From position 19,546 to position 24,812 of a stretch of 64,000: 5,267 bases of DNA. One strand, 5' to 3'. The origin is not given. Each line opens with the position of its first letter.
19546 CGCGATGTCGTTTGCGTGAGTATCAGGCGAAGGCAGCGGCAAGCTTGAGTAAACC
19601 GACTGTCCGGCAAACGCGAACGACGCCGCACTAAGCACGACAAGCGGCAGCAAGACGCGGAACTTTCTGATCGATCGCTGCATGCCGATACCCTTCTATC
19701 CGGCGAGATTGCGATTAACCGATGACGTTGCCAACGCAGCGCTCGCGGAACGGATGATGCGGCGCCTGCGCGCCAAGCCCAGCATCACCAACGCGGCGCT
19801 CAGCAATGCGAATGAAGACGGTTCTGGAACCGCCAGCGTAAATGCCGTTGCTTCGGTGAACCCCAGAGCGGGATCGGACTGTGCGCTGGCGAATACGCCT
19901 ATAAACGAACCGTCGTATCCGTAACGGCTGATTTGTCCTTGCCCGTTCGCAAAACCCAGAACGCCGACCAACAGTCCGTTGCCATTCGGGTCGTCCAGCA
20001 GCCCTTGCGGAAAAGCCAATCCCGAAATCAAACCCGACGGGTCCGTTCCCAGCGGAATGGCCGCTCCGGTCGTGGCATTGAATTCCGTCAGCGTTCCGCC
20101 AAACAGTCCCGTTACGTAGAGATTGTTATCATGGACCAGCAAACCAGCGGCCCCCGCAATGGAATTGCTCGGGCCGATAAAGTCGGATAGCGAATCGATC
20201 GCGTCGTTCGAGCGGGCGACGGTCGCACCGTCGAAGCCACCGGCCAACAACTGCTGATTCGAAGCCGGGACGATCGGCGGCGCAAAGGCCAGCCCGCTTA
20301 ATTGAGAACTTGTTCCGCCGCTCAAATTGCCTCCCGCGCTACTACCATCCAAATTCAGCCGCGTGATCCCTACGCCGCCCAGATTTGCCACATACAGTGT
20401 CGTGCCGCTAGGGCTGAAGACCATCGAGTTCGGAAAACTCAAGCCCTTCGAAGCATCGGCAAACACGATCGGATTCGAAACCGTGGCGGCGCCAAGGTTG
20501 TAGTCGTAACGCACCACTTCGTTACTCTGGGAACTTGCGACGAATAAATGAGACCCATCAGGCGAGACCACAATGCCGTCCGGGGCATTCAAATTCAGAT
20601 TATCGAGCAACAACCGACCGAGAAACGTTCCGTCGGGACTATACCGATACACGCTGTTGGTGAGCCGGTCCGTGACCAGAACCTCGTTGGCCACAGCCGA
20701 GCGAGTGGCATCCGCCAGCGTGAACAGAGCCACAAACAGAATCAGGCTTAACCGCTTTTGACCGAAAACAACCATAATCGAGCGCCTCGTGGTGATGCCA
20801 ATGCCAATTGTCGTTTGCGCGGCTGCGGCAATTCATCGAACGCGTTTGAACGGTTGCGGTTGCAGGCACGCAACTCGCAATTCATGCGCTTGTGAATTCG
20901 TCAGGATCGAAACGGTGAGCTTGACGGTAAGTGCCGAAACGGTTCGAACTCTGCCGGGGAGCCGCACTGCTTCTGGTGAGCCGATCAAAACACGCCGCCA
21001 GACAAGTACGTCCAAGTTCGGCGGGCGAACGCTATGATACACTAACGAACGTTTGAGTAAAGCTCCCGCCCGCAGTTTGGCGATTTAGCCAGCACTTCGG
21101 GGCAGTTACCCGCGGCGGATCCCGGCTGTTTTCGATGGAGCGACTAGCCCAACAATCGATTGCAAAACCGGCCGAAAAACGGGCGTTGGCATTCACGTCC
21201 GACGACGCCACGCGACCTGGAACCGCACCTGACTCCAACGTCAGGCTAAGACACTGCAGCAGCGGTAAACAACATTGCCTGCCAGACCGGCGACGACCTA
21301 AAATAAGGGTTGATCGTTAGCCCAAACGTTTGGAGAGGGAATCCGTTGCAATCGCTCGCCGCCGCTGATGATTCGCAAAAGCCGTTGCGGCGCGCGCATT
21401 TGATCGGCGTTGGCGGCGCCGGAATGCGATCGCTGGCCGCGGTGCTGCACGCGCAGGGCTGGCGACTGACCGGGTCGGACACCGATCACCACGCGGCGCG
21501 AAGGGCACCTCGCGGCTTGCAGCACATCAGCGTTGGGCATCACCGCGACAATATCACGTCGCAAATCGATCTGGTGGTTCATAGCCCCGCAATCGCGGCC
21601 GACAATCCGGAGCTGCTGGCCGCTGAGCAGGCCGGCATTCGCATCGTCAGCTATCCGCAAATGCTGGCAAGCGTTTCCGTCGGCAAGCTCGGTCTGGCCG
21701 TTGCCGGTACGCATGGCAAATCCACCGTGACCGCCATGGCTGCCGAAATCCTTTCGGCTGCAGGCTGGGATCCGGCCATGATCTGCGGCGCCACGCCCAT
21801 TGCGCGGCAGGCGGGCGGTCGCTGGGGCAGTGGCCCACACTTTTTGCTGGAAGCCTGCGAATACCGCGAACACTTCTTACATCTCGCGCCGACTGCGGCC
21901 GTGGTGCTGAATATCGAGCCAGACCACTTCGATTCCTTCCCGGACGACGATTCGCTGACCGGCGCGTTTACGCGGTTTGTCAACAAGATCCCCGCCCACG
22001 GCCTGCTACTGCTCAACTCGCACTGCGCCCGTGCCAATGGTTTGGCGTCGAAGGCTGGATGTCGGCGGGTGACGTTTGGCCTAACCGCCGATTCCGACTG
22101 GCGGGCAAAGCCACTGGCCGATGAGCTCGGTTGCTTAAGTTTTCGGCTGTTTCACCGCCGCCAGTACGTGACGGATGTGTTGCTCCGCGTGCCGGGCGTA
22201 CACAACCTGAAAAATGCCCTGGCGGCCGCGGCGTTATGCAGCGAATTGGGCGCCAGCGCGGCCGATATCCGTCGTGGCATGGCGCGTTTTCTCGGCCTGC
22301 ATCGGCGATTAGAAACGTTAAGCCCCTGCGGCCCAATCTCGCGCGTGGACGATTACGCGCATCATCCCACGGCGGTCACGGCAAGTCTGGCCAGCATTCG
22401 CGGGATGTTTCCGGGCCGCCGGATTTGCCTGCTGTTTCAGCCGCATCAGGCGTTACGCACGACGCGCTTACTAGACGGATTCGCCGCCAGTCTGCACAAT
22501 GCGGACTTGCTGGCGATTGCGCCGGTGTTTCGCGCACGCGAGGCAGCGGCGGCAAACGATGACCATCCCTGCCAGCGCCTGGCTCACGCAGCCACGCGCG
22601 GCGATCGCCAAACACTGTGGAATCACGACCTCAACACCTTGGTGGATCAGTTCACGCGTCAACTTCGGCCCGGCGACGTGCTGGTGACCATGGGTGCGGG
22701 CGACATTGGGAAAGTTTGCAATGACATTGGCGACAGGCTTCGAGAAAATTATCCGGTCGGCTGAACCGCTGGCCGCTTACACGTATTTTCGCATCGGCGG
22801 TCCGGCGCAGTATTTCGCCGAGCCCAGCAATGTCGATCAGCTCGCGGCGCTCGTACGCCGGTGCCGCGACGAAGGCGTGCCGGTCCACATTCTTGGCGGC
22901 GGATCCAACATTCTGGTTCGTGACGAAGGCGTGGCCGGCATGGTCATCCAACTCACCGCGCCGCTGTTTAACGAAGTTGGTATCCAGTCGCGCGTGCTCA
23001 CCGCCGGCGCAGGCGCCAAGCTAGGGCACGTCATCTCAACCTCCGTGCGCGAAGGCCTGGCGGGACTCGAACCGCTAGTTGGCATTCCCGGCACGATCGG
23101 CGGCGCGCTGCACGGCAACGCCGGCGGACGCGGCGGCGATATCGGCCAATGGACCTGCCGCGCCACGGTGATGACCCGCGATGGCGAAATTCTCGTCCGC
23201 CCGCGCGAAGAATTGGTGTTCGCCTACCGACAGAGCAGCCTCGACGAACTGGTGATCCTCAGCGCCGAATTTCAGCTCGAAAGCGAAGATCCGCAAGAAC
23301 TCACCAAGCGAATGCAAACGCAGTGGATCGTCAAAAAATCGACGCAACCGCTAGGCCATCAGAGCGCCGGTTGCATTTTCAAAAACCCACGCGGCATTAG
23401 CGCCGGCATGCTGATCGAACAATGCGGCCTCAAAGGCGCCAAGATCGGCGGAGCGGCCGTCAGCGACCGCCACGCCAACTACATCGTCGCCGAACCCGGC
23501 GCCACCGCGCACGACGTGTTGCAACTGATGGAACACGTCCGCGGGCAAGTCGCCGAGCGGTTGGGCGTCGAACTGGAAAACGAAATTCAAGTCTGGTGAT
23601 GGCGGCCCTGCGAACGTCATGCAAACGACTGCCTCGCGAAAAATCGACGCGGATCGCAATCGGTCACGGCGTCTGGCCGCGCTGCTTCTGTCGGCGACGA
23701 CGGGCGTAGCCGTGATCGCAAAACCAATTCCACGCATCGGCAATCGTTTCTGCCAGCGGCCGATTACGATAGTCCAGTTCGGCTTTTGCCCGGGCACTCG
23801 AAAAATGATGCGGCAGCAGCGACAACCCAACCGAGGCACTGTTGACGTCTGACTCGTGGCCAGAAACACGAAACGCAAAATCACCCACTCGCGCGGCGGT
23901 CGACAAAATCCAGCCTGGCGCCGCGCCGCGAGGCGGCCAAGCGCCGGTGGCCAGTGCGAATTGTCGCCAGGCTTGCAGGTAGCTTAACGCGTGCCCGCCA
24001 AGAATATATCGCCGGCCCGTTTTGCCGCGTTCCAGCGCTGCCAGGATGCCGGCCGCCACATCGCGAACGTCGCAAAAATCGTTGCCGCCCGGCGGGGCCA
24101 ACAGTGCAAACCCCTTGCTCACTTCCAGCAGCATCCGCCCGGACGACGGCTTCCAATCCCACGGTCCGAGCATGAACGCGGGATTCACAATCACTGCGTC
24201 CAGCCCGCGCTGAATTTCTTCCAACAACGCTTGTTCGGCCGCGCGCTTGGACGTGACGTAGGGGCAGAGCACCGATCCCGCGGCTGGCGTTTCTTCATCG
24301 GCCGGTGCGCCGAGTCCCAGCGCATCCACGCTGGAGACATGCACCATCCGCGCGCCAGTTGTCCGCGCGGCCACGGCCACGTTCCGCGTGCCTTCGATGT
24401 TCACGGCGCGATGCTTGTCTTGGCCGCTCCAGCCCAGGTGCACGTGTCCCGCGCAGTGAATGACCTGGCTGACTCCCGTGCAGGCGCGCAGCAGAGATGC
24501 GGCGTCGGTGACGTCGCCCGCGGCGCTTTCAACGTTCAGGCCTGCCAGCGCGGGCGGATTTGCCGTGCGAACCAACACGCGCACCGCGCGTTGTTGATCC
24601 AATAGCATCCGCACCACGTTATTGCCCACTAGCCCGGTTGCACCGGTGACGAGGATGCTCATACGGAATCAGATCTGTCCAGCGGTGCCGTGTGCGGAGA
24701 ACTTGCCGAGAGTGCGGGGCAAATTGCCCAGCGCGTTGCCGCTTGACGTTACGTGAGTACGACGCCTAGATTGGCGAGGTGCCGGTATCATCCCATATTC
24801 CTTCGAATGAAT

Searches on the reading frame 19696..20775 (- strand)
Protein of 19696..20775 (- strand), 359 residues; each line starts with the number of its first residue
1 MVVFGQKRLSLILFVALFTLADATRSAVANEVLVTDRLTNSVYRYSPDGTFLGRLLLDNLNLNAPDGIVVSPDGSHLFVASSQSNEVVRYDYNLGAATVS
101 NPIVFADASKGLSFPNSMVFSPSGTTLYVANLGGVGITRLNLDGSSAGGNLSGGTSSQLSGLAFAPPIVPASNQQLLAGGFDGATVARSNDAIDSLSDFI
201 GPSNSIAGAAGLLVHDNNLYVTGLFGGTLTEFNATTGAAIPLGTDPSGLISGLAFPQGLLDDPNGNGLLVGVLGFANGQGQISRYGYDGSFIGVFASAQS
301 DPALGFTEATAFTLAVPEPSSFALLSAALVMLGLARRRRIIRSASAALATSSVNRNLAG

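Call 6: search_protein_families(library=pfam, proteins=[window:19696-20775:-], max_evalue=0.01)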
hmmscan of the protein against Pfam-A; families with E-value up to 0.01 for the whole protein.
window:19696-20775:- (359 aa): 5 families
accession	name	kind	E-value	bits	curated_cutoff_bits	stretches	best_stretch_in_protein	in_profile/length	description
PF08450.18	SGL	-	8.7e-11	42.3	26.3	1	40-145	115-215/246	SMP-30/Gluconolactonase/LRE-like region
PF07589.16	PEP-CTERM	-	5.4e-06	26.7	20.7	1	315-339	1-24/24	PEP-CTERM motif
PF01731.26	Arylesterase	-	3.3e-05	24.4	21.3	0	62-91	53-82/86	Arylesterase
PF03088.22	Str_synth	-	0.0025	18.4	25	0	52-90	48-84/89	Strictosidine synthase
PF10282.15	Lactonase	-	0.0065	16.2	21.7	0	67-131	248-309/344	Lactonase, 7-bladed beta-propeller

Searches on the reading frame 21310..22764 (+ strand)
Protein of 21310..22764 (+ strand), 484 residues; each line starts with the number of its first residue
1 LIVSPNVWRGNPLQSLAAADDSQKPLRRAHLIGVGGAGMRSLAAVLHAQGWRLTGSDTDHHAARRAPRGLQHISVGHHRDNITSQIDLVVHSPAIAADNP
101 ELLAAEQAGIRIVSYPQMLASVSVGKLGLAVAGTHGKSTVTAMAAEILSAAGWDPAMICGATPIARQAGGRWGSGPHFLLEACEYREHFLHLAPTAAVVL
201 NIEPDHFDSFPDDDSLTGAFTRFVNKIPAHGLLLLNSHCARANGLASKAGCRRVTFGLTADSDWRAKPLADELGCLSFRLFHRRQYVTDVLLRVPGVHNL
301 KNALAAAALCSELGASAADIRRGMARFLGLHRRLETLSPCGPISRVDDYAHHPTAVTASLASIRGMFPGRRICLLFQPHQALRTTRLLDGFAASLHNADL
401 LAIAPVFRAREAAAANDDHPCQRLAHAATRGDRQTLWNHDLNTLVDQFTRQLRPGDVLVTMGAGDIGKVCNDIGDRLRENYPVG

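Call 61: search_protein_families(library=pfam, proteins=[window:21310-22764:+], max_evalue=0.00001)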
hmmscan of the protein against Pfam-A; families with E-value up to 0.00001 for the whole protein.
window:21310-22764:+ (484 aa): 4 families
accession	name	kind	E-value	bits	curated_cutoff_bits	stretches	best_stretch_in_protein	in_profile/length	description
PF08245.18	Mur_ligase_M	-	6.6e-21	75.6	24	1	131-309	1-199/200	Mur ligase middle domain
PF02875.26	Mur_ligase_C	-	4.8e-17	63.4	28.4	1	332-464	1-127/127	Mur ligase, glutamate ligase domain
PF01225.30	Mur_ligase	-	9e-15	55.3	21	1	29-122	2-90/95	Mur ligase family, catalytic domain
PF21799.2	MurD-like_N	-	1.3e-06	29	27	1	31-113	5-87/88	Mur ligase MurD-like, N-terminal domain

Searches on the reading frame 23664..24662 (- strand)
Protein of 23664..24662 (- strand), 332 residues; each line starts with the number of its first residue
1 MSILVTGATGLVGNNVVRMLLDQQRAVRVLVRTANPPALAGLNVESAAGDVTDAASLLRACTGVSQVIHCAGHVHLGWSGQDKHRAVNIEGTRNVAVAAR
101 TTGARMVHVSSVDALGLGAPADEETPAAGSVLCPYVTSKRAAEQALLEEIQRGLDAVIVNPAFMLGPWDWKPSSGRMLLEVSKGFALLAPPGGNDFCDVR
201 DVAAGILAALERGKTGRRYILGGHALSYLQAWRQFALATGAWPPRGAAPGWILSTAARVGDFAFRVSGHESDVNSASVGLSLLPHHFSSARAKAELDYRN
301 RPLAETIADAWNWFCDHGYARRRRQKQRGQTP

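Call 61: search_protein_families(library=pfam, proteins=[window:23664-24662:-], max_evalue=0.00001)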
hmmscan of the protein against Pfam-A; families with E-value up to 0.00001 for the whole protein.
window:23664-24662:- (332 aa): 8 families
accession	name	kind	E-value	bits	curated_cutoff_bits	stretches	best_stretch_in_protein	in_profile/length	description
PF01370.27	Epimerase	-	3.6e-31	108.9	20.9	1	3-222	1-240/240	NAD dependent epimerase/dehydratase family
PF01073.25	3Beta_HSD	-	1.4e-19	70.7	22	1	4-148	1-159/280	3-beta hydroxysteroid dehydrogenase/isomerase family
PF13460.12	NAD_binding_10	-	2.4e-17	63.8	27.2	1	7-164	1-146/184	NAD(P)H-binding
PF07993.18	NAD_binding_4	-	6.5e-15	55.4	20.1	1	59-177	84-216/258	Male sterility protein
PF04321.23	RmlD_sub_bind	-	1.3e-11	44.5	27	1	1-150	1-140/287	RmlD substrate binding domain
PF16363.11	GDP_Man_Dehyd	-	1.7e-11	44.6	27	1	4-145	1-163/332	GDP-mannose 4,6 dehydratase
PF05368.20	NmrA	-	2.4e-10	41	27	1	3-77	5-79/298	NmrA-like family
PF02719.21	Polysacc_synt_2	-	5.1e-07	29.6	20.2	1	3-111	1-128/293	Polysaccharide biosynthesis protein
